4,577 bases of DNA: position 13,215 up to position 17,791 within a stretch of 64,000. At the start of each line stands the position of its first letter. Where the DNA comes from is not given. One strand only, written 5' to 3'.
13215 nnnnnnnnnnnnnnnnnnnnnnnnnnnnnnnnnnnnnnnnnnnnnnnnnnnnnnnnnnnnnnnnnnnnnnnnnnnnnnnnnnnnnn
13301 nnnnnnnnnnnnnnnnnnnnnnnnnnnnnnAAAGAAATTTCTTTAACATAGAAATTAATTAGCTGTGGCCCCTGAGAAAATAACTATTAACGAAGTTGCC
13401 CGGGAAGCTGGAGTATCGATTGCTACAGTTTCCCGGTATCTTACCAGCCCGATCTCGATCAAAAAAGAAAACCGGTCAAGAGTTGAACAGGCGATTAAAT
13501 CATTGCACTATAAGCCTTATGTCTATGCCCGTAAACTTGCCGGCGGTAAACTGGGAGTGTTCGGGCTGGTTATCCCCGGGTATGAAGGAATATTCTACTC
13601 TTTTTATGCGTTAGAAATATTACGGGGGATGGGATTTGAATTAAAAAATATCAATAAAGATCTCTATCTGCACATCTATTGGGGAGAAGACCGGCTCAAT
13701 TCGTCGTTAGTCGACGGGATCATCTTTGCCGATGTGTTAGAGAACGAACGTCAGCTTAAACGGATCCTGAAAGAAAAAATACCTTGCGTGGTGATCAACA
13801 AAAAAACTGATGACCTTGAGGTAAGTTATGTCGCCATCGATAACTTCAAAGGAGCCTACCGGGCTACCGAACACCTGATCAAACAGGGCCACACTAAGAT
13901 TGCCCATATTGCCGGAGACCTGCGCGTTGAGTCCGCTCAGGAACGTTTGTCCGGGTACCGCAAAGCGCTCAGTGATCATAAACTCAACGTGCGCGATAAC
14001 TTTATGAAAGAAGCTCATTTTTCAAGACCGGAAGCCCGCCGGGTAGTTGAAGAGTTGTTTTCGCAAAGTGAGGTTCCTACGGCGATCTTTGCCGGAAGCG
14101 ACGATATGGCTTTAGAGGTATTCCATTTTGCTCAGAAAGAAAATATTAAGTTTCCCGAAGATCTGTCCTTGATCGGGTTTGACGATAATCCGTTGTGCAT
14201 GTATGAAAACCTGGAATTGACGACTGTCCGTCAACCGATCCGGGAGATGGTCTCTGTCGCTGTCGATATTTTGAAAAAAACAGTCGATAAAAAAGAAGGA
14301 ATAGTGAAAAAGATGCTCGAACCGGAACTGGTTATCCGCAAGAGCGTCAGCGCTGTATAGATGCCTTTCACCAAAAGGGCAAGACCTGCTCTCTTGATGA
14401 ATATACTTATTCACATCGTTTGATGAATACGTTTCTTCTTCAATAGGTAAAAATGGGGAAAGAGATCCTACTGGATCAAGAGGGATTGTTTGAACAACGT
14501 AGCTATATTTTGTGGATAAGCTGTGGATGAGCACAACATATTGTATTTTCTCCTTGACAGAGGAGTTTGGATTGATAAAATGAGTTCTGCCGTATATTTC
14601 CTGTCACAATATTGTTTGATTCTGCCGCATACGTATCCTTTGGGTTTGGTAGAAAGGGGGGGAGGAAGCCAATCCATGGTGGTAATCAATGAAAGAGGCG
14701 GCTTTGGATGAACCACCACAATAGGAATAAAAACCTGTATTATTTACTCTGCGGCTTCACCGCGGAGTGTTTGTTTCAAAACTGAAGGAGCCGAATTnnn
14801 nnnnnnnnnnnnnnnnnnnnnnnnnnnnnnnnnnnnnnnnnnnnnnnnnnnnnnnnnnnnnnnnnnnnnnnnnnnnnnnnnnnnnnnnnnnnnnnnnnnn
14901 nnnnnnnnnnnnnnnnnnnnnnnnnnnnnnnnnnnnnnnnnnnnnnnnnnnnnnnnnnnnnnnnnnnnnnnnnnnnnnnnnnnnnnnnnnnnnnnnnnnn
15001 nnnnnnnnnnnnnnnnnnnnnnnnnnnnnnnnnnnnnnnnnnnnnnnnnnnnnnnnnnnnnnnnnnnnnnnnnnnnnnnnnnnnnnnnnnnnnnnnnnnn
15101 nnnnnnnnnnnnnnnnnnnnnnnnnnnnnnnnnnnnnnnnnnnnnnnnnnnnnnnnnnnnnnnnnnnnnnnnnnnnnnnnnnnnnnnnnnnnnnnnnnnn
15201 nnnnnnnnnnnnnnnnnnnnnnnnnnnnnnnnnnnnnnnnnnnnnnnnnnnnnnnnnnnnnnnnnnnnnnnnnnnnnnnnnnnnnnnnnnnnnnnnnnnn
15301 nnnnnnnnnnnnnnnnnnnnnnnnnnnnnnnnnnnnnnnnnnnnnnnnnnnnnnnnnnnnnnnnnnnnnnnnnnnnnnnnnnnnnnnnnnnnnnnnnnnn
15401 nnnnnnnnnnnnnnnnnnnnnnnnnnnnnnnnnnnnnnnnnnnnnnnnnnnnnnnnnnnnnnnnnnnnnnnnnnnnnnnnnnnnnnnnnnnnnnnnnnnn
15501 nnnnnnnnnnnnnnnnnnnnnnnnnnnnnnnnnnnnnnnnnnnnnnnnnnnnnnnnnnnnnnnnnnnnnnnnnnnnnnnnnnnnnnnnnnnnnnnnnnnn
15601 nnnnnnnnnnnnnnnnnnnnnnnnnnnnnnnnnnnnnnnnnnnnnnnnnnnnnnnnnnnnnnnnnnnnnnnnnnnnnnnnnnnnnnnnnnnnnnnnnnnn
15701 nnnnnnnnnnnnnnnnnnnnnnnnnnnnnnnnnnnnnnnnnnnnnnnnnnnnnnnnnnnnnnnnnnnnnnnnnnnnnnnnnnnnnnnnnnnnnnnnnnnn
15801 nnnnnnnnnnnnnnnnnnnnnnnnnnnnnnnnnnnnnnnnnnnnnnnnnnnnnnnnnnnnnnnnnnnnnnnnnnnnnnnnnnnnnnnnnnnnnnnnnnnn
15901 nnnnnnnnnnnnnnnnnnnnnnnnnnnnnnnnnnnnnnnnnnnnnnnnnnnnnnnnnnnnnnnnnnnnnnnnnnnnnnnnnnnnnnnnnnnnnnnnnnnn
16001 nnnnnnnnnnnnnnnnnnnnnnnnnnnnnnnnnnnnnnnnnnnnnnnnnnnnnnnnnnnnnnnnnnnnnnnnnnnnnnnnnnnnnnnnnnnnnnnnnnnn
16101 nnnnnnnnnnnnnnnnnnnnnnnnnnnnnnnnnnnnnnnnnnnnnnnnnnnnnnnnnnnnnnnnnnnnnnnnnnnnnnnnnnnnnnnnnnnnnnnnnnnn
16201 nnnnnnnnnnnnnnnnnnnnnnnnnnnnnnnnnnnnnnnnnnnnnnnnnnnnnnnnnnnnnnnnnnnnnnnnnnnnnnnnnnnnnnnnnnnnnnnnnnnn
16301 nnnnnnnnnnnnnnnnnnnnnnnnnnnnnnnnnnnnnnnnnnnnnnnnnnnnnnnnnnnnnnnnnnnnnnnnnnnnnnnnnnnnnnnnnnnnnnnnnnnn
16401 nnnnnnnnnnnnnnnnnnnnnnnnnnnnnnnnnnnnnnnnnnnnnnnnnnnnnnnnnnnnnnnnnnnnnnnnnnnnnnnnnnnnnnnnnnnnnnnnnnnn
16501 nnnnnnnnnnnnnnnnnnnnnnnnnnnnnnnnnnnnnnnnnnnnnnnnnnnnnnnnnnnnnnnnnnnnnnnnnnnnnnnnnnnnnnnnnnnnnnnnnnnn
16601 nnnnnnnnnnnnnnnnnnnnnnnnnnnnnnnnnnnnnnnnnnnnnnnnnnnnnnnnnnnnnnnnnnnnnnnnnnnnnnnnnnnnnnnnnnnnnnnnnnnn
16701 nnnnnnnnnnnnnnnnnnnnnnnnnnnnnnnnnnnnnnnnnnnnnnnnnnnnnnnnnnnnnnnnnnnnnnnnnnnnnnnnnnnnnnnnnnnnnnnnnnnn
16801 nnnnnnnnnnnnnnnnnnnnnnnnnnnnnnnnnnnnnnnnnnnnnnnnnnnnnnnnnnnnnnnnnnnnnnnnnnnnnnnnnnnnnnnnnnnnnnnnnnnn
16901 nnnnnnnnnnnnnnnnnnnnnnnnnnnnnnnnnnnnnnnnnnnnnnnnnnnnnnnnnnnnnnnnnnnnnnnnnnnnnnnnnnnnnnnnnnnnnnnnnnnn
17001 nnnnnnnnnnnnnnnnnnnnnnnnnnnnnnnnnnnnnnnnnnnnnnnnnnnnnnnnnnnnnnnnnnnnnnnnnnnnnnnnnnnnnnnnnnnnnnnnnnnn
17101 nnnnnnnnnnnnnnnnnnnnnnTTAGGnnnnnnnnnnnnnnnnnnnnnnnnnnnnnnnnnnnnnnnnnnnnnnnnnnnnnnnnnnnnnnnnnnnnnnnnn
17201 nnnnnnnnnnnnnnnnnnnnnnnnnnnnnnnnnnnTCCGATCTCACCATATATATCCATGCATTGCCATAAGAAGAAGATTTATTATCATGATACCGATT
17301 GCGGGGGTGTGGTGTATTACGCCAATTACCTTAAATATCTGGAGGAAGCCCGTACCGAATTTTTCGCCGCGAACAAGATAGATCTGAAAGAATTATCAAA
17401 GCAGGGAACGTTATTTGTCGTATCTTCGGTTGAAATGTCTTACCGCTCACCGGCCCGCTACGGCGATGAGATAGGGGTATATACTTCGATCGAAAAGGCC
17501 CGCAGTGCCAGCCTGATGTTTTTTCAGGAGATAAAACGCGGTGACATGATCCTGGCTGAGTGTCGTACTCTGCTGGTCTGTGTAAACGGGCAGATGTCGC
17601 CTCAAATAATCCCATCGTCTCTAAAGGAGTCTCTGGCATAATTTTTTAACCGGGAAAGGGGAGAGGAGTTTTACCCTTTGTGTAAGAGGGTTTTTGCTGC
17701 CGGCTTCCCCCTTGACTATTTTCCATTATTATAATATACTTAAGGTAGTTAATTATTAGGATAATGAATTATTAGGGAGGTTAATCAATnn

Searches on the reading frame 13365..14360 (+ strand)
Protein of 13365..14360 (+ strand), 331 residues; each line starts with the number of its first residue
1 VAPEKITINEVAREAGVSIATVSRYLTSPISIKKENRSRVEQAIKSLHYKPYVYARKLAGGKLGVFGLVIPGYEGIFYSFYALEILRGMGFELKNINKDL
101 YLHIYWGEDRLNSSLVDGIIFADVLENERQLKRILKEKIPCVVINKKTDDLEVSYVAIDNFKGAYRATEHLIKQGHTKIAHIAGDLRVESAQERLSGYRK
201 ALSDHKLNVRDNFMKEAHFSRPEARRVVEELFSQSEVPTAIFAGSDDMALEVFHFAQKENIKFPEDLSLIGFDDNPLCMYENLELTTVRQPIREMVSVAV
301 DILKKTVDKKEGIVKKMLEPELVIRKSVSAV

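Call 57: search_protein_families(library=pfam, proteins=[window:13365-14360:+], max_evalue=0.00001)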
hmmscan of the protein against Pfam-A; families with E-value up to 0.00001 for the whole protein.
window:13365-14360:+ (331 aa): 4 families
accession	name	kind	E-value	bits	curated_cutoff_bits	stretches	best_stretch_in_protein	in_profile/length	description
PF13377.12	Peripla_BP_3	-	1.3e-30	107.1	26.5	1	168-328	1-167/167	Periplasmic binding protein-like domain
PF00532.27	Peripla_BP_1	-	6.5e-20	72.2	22.2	1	90-269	31-220/281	Periplasmic binding proteins and sugar binding domain of LacI family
PF00356.27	LacI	-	3.7e-16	59.1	27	1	7-51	1-45/46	Bacterial regulatory proteins, lacI family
PF13407.12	Peripla_BP_4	-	6.3e-13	49.3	35.1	1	116-309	56-256/258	Periplasmic binding protein domain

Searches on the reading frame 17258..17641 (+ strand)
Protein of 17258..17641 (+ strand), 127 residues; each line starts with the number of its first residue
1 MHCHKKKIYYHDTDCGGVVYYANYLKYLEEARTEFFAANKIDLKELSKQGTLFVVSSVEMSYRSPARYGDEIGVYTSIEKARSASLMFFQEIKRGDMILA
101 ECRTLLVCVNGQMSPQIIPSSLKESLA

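Call 58: search_protein_families(library=pfam, proteins=[window:17258-17641:+], max_evalue=0.00001)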
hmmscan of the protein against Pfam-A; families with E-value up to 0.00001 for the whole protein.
window:17258-17641:+ (127 aa): 2 families
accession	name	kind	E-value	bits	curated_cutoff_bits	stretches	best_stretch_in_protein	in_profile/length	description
PF13279.12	4HBT_2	-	1.1e-17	65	25.5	1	11-123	4-119/122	Thioesterase-like superfamily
PF03061.28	4HBT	-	8.3e-15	55.3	20.6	1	16-98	1-76/79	Thioesterase superfamily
